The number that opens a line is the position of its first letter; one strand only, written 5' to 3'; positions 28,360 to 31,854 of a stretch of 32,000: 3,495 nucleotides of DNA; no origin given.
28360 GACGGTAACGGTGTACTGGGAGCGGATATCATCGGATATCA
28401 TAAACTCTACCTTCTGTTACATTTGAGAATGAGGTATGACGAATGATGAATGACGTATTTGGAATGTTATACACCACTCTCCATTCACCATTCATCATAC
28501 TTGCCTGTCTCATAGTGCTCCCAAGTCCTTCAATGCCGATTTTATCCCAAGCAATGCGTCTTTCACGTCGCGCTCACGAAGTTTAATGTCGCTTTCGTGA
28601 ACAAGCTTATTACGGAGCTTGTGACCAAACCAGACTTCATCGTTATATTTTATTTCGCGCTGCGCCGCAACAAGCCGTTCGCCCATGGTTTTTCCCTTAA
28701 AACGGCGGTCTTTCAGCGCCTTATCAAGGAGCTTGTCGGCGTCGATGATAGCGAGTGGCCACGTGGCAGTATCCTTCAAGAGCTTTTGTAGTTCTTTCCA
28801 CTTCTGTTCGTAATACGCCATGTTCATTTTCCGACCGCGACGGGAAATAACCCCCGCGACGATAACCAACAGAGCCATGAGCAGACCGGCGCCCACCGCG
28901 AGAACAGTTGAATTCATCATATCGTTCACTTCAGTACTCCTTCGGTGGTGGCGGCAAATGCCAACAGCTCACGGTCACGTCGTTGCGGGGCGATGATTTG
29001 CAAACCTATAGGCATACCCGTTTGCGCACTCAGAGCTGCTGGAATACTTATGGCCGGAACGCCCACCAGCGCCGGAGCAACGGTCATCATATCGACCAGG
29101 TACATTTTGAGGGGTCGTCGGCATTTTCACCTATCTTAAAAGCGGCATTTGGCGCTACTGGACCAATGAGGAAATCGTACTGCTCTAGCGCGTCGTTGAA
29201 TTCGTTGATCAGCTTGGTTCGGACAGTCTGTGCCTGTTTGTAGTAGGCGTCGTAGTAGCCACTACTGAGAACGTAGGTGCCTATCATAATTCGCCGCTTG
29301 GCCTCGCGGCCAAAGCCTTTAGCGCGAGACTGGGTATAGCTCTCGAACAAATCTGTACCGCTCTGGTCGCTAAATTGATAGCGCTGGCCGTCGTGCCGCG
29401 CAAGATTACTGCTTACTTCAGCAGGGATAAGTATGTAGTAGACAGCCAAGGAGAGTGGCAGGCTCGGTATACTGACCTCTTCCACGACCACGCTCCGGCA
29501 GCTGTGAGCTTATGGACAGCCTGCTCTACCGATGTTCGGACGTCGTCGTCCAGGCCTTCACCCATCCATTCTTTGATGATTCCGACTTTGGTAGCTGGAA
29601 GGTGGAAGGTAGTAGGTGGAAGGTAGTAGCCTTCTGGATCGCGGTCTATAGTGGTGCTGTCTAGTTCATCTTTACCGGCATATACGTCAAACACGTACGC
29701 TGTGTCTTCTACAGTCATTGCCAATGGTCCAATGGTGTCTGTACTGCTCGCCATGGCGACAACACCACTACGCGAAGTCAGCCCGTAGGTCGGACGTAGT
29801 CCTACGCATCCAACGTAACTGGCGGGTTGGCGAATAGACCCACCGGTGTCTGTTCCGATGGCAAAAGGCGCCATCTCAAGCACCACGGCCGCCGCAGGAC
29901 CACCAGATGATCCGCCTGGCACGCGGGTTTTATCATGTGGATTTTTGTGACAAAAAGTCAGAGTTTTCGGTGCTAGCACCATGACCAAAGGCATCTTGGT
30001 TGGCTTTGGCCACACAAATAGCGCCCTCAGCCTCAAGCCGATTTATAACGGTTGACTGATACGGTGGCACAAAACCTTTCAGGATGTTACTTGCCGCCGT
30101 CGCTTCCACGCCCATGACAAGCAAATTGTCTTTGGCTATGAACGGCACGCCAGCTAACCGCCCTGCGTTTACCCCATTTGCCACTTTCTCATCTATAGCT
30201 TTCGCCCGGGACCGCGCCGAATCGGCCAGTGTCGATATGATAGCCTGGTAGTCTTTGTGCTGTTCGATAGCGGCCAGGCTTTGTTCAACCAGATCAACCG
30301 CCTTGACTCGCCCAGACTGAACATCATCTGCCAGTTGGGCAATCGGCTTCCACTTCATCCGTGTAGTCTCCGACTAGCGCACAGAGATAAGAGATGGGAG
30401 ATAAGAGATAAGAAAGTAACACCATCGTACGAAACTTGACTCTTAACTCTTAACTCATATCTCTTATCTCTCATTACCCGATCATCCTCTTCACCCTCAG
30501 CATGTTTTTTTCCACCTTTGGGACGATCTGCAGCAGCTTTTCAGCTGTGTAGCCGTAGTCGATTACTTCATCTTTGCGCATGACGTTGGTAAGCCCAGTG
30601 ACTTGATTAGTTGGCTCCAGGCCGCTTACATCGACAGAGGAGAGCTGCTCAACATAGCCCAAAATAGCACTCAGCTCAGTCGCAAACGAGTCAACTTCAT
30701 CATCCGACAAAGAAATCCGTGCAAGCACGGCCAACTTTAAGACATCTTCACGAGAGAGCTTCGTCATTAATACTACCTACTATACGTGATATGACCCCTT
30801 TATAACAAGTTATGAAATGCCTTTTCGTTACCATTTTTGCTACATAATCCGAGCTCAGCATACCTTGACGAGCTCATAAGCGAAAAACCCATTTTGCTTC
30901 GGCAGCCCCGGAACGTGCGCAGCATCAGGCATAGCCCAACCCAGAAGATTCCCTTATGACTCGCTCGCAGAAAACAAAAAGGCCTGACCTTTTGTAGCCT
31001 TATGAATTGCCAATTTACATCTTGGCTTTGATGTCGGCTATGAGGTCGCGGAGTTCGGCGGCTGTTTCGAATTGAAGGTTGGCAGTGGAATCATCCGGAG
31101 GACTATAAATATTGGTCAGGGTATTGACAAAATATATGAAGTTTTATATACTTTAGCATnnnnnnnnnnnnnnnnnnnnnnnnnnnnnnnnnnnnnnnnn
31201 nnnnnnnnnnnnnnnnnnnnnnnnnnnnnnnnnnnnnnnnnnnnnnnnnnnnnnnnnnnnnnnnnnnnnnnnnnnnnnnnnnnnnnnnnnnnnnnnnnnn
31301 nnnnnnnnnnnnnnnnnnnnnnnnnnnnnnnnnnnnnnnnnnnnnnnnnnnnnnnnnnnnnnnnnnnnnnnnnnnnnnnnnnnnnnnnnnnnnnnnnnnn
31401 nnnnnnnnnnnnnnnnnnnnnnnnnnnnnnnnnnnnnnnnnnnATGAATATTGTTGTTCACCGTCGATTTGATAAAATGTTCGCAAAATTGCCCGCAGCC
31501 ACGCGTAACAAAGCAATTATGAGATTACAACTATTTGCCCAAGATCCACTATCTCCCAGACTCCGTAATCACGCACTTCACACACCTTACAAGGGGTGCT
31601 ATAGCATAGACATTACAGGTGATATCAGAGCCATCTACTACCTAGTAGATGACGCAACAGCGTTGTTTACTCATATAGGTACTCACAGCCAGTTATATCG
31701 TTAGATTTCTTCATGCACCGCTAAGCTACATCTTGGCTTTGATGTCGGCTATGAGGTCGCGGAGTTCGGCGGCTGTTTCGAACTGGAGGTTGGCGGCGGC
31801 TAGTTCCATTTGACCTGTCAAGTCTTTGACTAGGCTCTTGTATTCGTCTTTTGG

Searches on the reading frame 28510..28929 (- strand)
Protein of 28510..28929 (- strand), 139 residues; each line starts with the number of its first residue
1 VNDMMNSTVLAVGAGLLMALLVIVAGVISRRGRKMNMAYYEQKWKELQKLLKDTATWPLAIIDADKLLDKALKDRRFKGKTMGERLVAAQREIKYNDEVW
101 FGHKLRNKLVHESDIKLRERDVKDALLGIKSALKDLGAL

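Call 46: find_encoding_contigs(protein=window:28510-28929:-, flank=6000, max_places=10)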
Protein window:28510-28929:- (139 aa): no gene with exactly this product is on record in the collection.

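Call 73: search_protein_families(library=pfam, proteins=[window:28510-28929:-], max_evalue=0.001)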
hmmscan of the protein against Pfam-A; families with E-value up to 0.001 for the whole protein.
window:28510-28929:- (139 aa): 0 families

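Call 75: find_homologous_proteins(query=window:28510-28929:-, max_evalue=1e-20)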
Query window:28510-28929:- (139 aa): 1563 proteins with E <= 1e-20 among 1834 candidates; the best 120 are listed.
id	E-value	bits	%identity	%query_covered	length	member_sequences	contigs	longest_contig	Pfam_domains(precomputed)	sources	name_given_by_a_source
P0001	4.0e-80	284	100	98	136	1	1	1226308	-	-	-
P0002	8.5e-76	270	89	100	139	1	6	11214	-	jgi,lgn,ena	jgi:hypothetical protein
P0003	1.2e-75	270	90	100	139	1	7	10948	-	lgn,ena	-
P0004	1.2e-75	270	89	100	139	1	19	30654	-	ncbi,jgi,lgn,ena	jgi:hypothetical protein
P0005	1.5e-75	269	88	100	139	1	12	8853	-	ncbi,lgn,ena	-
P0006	2.1e-75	269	88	100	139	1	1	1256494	-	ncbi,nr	ncbi:hypothetical protein IPP75_00375 [Candidatus Saccharibacteria bacterium]|nr:MAG: hypothetical p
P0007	2.7e-75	268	89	100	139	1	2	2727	-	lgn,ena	-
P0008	2.9e-75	268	88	100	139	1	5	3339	-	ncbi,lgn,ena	-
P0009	4.4e-75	268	88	100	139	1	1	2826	-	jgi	jgi:hypothetical protein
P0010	4.7e-75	268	88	100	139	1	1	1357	-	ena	-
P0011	1.7e-74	266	88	100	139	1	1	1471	-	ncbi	-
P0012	1.8e-74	266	88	100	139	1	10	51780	-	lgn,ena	-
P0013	2.3e-74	265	88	100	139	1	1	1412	-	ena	-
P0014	4.2e-74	265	88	100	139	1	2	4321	-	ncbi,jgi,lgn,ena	-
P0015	3.4e-73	262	88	100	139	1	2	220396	-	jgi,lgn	jgi:hypothetical protein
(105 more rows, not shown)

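Call 76: find_encoding_contigs(protein=P0004, flank=2500, max_places=10)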
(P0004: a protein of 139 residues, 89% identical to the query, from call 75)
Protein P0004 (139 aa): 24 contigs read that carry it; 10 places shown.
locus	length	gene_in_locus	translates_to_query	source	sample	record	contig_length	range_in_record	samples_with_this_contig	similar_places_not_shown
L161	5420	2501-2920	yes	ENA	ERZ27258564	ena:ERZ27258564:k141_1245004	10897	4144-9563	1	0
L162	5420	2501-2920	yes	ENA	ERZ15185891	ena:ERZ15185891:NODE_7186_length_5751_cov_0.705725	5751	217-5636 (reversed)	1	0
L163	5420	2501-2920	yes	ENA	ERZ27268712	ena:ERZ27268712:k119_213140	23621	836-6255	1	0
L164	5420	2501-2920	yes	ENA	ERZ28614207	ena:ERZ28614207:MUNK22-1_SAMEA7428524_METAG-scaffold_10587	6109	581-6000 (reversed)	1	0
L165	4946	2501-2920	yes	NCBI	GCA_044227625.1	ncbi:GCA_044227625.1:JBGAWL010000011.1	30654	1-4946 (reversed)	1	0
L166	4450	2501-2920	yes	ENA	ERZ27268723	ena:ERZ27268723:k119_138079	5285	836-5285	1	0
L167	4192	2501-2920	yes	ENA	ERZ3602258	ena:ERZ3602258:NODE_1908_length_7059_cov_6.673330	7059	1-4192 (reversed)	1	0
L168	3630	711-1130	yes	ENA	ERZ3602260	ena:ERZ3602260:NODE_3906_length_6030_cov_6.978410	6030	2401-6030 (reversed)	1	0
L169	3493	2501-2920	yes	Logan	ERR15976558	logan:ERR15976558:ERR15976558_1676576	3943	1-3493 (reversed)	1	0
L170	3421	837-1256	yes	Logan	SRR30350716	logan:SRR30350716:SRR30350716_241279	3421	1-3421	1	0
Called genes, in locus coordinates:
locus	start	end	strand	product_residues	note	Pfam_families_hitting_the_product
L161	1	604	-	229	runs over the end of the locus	-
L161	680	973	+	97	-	PF02686:GatC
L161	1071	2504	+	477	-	PF01425:Amidase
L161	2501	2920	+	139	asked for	-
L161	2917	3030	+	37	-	-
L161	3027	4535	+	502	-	PF02934:GatB_N, PF02637:GatB_Yqey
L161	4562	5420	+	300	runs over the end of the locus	PF00483:NTP_transferase, PF12804:NTP_transf_3 (weak)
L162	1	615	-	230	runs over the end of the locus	PF00254:FKBP_C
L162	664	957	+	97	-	PF02686:GatC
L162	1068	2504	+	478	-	PF01425:Amidase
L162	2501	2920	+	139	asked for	-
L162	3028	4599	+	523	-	PF02934:GatB_N, PF02637:GatB_Yqey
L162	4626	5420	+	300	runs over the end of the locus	PF00483:NTP_transferase, PF12804:NTP_transf_3 (weak)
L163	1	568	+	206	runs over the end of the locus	-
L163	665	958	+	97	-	PF02686:GatC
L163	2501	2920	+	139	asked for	-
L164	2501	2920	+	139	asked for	-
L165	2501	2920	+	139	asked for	-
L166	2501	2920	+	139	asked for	-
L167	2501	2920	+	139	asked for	-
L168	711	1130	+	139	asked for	-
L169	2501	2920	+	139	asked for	-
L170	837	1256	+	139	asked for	-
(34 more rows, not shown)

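Call 77: find_encoding_contigs(protein=P0005, flank=2500, max_places=10)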
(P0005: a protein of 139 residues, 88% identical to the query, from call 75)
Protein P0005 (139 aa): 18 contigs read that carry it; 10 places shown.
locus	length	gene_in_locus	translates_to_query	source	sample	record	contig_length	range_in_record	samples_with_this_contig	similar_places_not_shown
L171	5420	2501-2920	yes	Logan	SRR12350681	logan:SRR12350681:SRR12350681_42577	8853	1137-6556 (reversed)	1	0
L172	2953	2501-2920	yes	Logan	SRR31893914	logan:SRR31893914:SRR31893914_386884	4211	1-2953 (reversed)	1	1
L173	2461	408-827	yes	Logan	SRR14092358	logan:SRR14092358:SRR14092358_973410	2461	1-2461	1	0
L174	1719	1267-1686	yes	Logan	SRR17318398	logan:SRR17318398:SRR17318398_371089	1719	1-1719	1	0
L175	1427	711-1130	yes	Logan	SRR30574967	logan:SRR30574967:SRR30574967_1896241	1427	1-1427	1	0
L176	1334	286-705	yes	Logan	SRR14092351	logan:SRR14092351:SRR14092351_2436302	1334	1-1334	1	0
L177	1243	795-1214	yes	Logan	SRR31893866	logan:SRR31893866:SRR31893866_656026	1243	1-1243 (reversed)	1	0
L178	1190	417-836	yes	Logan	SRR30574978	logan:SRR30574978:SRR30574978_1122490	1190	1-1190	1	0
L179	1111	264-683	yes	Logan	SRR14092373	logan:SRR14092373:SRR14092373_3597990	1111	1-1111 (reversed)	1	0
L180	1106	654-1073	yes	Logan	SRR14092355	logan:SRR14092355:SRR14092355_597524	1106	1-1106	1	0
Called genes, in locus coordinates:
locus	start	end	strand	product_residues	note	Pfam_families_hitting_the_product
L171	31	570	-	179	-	-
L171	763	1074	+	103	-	PF02686:GatC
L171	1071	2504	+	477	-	PF01425:Amidase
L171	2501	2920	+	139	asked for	-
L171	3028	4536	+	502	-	PF02934:GatB_N, PF02637:GatB_Yqey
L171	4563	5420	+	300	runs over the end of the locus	PF00483:NTP_transferase, PF12804:NTP_transf_3 (weak)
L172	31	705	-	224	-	-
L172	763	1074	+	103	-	PF02686:GatC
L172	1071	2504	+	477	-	PF01425:Amidase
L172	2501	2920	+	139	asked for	-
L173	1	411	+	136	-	?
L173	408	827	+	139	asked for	-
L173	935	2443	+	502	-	PF02934:GatB_N, PF02637:GatB_Yqey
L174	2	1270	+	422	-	?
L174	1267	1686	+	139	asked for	-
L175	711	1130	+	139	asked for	-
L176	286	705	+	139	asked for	-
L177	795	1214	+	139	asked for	-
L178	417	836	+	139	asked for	-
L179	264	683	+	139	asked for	-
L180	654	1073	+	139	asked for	-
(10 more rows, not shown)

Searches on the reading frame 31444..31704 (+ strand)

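Call 73: search_protein_families(library=pfam, proteins=[window:31444-31704:+], max_evalue=0.001)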
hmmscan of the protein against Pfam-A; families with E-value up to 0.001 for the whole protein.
window:31444-31704:+ (86 aa): 1 family
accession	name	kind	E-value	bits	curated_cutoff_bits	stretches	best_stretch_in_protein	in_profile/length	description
PF15738.11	YafQ_toxin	-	1.9e-09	38.1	30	1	22-85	26-87/88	Bacterial toxin of type II toxin-antitoxin system, YafQ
